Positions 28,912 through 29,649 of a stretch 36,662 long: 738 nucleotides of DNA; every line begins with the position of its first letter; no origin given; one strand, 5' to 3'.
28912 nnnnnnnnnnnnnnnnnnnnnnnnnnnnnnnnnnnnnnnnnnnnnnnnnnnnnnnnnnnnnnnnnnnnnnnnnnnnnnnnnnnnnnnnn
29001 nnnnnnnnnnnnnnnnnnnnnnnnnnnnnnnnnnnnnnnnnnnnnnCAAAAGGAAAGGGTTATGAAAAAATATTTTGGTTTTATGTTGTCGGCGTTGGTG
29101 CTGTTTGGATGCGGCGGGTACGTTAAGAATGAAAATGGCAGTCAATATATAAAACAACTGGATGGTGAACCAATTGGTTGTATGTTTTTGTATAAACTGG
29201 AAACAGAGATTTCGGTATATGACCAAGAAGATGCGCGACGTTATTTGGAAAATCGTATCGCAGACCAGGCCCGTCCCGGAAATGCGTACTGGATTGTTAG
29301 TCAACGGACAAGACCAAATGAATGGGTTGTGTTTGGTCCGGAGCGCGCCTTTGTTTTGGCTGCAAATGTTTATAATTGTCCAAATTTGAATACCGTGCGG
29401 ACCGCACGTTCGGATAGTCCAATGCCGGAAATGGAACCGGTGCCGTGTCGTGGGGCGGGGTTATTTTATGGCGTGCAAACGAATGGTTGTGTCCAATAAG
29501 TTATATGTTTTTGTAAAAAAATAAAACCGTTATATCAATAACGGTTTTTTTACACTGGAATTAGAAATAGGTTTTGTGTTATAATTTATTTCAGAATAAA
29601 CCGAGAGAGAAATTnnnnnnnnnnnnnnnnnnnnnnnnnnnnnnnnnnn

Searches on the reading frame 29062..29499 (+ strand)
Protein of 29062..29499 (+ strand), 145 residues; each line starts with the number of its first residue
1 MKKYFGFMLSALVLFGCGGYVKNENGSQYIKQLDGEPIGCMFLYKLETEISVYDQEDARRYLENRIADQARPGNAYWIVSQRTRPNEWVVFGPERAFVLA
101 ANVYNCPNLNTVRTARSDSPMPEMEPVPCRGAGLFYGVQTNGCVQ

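Call 3: search_protein_families(library=pfam, proteins=[window:29062-29499:+], max_evalue=0.1)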
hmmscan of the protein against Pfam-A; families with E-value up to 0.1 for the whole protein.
window:29062-29499:+ (145 aa): 1 family
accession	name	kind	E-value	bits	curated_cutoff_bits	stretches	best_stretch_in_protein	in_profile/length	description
PF04934.19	Med6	-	0.082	13.1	27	1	69-119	66-114/133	MED6 mediator sub complex component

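Call 4: search_protein_families(library=ncbifam, proteins=[window:29062-29499:+], max_evalue=0.1)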
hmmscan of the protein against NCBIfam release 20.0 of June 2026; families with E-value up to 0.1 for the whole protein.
window:29062-29499:+ (145 aa): 1 family
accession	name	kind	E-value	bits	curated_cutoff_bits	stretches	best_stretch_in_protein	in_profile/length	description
TIGR03736.1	PRTRC_ThiF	hypoth_equivalog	0.066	12.5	144.75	0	47-107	108-167/245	PRTRC system ThiF family protein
